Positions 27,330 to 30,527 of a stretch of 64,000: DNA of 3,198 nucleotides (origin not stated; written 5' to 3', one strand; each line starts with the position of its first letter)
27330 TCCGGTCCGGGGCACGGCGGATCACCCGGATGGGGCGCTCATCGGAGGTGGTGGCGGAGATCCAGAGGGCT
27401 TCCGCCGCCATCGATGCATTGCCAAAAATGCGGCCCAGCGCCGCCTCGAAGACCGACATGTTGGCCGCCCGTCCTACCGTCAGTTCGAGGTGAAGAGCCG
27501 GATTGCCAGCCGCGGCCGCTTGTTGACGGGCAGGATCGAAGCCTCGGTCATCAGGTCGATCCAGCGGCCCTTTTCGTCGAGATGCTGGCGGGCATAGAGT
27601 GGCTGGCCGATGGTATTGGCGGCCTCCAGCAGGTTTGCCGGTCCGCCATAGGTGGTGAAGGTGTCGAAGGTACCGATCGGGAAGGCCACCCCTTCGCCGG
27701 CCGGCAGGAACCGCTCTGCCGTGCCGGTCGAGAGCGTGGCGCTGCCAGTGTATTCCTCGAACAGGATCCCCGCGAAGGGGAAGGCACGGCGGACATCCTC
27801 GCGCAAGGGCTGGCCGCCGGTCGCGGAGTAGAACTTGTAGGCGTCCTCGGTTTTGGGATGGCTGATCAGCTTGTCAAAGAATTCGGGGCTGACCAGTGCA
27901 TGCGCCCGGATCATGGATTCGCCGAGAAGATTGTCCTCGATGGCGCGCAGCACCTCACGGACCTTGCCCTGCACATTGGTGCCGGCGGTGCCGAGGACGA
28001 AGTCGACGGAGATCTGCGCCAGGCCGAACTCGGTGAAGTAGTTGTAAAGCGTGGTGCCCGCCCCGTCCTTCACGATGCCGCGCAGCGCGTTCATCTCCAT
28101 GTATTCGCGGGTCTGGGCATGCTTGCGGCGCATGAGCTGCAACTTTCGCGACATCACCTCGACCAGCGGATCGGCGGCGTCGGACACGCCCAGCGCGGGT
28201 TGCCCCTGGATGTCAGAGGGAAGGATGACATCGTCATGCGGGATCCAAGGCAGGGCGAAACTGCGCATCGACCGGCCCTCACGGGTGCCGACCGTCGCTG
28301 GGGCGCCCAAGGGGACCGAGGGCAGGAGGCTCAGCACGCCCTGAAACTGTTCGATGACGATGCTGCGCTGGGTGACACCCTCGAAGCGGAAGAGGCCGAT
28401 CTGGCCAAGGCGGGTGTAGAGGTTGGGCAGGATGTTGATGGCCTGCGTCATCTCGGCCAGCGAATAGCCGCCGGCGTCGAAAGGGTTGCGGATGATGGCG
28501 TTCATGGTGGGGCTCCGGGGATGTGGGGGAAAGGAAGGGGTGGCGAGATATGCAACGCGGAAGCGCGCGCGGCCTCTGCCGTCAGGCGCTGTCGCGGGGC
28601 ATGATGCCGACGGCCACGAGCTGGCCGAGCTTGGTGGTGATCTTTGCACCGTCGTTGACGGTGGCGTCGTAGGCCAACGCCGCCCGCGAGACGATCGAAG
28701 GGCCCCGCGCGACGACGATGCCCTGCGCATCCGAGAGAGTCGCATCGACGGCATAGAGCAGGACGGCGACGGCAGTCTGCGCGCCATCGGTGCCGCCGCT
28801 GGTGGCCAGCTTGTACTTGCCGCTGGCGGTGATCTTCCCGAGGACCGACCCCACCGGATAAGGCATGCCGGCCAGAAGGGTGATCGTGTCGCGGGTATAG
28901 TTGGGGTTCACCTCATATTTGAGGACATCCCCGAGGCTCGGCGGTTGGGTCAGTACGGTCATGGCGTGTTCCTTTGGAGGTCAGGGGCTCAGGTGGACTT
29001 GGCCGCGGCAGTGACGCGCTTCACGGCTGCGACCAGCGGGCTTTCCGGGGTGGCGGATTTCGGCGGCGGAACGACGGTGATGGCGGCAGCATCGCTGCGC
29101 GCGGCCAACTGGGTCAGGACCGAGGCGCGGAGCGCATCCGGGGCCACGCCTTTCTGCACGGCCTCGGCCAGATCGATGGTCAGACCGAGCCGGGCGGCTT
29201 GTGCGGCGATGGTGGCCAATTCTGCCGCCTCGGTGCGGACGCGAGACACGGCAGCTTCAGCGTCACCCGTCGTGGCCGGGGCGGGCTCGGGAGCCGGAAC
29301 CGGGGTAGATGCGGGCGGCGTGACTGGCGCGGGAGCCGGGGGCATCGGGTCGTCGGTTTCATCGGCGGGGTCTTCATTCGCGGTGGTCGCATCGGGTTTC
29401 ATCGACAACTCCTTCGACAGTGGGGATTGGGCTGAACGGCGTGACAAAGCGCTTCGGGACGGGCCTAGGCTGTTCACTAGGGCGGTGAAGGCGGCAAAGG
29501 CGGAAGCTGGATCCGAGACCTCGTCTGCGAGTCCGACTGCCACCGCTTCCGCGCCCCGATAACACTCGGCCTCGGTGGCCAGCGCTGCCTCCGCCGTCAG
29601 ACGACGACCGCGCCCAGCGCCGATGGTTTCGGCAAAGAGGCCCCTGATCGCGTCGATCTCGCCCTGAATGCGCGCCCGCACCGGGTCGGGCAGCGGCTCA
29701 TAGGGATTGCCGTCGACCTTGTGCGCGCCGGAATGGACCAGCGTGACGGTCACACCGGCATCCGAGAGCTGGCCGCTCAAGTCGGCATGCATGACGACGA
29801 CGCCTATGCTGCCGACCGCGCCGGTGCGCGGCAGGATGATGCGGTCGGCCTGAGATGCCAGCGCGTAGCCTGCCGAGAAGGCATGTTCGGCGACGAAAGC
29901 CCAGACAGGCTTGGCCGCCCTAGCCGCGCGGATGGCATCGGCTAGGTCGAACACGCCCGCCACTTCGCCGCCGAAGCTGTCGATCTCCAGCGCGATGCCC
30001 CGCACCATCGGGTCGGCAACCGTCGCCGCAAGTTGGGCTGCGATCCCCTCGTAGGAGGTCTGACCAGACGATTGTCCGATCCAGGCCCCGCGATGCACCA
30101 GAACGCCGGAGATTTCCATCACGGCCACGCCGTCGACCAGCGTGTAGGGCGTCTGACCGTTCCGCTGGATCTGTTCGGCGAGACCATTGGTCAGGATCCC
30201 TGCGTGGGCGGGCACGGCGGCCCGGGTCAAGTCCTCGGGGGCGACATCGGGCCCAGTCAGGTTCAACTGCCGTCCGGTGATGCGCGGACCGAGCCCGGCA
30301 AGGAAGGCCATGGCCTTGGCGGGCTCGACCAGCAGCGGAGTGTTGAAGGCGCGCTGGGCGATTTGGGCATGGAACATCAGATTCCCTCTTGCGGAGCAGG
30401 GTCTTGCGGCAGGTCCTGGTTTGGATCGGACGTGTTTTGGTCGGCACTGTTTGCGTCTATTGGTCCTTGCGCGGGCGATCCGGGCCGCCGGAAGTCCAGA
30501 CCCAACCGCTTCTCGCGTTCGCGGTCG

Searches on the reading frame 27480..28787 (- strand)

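Call 78: search_protein_families(library=pfam, proteins=[window:27480-28787:-], max_evalue=0.001)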
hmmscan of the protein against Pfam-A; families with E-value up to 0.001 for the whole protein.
window:27480-28787:- (435 aa): 1 family
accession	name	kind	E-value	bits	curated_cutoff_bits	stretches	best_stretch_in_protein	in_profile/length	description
PF03864.22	Phage_cap_E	-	8.8e-105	350.8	22.9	1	109-431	1-327/329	Phage major capsid protein E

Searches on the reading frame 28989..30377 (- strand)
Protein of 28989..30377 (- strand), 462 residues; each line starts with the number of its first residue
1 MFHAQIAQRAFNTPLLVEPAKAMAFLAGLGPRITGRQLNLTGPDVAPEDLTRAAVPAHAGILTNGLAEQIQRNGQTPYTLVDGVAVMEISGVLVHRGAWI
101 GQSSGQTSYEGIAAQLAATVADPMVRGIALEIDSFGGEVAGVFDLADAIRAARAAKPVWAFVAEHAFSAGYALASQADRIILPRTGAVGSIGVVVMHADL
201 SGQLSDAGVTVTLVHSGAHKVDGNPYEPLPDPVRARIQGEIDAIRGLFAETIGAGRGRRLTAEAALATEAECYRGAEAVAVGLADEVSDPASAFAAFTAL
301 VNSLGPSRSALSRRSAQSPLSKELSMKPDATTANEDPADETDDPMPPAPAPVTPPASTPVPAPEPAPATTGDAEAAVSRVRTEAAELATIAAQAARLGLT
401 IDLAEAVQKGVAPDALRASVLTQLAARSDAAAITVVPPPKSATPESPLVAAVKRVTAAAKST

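Call 78: search_protein_families(library=pfam, proteins=[window:28989-30377:-], max_evalue=0.001)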
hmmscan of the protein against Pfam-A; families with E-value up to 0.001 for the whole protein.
window:28989-30377:- (462 aa): 3 families
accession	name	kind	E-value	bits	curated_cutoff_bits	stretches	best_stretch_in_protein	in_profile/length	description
PF01343.23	Peptidase_S49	-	5.8e-30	104.7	24.9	1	152-297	3-147/154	Peptidase family S49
PF25145.1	NfeD1b_N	-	5.5e-08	33.1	40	1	124-196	30-100/189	NfeD1b, N-terminal domain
PF00574.28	CLP_protease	-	0.00021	21.7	20.2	0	92-184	13-106/182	Clp protease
